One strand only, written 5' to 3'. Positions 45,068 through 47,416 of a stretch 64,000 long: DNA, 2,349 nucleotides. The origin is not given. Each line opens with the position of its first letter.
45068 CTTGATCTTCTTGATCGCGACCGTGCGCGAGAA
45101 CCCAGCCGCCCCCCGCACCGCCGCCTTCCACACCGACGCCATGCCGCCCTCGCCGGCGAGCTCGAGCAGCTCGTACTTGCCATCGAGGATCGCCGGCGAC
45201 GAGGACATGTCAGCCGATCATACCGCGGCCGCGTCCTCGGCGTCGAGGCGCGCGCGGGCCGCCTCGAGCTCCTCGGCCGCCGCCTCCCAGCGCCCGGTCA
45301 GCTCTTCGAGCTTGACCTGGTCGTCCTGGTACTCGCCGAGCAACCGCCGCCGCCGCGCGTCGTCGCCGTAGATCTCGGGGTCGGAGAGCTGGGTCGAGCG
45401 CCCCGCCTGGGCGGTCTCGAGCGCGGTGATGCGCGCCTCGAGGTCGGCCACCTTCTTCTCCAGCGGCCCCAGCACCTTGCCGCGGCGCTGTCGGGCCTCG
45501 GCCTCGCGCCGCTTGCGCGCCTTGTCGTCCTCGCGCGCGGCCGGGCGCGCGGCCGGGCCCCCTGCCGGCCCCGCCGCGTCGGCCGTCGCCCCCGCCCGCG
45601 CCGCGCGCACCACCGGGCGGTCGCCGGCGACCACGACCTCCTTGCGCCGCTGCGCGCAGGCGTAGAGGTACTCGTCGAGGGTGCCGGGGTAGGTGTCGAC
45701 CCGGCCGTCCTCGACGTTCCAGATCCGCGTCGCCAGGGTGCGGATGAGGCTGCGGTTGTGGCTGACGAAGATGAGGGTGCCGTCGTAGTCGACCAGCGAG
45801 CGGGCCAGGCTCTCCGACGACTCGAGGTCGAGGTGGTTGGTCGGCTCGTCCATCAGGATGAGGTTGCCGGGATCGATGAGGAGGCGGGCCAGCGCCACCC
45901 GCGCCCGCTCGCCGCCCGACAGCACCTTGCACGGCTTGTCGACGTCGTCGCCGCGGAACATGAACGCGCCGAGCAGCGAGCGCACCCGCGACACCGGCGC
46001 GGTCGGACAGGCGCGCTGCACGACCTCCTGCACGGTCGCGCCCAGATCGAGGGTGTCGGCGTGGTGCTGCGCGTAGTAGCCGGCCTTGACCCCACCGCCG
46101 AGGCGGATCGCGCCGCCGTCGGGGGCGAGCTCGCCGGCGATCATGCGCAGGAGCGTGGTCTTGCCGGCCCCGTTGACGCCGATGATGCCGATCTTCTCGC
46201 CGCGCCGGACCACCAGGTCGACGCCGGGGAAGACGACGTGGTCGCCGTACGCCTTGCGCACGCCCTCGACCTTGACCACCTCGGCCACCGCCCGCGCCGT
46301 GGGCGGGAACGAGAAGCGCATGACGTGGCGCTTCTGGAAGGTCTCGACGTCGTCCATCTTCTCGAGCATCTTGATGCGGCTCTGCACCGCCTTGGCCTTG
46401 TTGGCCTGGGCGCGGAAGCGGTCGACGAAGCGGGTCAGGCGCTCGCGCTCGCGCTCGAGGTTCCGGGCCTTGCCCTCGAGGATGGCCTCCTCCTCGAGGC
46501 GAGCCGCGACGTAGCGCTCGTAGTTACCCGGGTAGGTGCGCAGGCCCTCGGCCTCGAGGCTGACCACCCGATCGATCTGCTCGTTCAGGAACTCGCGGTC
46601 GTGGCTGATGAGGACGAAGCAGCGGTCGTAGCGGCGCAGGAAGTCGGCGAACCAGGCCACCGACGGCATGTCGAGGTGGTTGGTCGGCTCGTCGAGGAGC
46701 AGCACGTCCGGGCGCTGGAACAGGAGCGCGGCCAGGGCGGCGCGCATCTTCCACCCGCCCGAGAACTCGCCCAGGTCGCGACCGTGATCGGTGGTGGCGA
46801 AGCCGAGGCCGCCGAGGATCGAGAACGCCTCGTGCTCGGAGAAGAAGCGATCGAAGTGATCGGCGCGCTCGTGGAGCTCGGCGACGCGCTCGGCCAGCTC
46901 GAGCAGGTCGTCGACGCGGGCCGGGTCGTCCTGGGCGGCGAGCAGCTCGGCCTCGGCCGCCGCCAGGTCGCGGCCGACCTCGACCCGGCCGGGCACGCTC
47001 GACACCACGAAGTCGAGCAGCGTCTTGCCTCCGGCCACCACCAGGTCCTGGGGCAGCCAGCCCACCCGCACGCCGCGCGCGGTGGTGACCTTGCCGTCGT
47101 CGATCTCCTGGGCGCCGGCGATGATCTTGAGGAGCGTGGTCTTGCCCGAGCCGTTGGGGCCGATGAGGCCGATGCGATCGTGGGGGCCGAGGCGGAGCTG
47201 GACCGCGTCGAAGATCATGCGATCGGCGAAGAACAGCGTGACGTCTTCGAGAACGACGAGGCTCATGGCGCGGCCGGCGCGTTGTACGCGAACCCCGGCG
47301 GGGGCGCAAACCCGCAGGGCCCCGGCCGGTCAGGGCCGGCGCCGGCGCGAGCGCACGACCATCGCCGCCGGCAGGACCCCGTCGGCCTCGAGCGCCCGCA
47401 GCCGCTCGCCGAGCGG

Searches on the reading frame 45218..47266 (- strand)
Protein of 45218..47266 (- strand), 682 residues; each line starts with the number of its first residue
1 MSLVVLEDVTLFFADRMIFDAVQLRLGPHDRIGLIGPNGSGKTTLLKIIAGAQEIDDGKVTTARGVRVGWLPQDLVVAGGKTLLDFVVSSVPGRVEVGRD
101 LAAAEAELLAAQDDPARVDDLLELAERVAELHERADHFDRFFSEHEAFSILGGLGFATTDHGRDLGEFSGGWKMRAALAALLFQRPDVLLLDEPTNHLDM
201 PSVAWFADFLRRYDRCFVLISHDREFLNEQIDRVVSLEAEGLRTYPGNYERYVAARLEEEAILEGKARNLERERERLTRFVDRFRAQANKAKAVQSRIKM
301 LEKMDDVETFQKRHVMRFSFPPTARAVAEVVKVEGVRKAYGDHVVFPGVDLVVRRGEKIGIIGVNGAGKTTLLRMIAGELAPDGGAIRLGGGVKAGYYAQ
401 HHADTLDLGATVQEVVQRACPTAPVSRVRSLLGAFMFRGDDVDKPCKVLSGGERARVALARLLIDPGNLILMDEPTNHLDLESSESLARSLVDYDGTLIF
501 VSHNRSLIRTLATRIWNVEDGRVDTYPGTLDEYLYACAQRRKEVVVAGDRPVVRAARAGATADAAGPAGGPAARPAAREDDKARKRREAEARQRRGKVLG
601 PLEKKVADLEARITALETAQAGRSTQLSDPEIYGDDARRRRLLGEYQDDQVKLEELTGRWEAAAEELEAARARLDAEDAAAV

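Call 13: search_protein_families(library=pfam, proteins=[window:45218-47266:-])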
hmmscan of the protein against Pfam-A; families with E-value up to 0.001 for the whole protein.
window:45218-47266:- (682 aa): 19 families
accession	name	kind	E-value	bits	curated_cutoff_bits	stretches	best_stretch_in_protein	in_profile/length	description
PF00005.33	ABC_tran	-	2.1e-47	161.6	25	2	348-477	3-137/137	ABC transporter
PF12848.13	ABC_tran_Xtn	-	1.2e-21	77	25.9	1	236-317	2-84/85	ABC transporter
PF13304.12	AAA_21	-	4.8e-18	66.7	27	1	33-88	3-62/304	AAA domain, putative AbiEii toxin, Type IV TA system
PF02463.25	SMC_N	-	1.3e-10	41.5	40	0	448-509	136-203/220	RecF/RecN/SMC N terminal domain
PF16326.10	ABC_tran_CTD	-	7.7e-09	36.1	32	1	604-662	8-66/69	ABC transporter C-terminal domain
PF13555.12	AAA_29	-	5.4e-07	29.7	27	0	18-46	11-39/61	P-loop containing region of AAA domain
PF13476.12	AAA_23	-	4.6e-06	27.9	27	0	34-50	24-40/201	AAA domain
PF13191.12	AAA_16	-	6.4e-06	27.2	32.6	0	34-137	29-132/167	AAA ATPase domain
PF13604.12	AAA_30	-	1.7e-05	25.1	27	0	360-500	22-121/191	AAA domain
PF13401.12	AAA_22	-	4.2e-05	24.3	27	0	361-394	10-33/130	AAA domain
PF00004.35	AAA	-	4.9e-05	24.2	21.2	0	34-53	3-22/131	ATPase family associated with various cellular activities (AAA)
PF25199.1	nSTAND_NTPase5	-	8.4e-05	22.9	34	0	32-51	44-63/145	Novel STAND NTPase 5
PF05729.18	NACHT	-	9.1e-05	22.8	26.7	0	32-50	3-21/167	NACHT domain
PF00006.31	ATP-synt_ab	-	0.00012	22.2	29.5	0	353-405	11-63/213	ATP synthase alpha/beta family, nucleotide-binding domain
PF19993.5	DO-GTPase2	-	0.00022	21.4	27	0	359-376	3-20/226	Double-GTPase 2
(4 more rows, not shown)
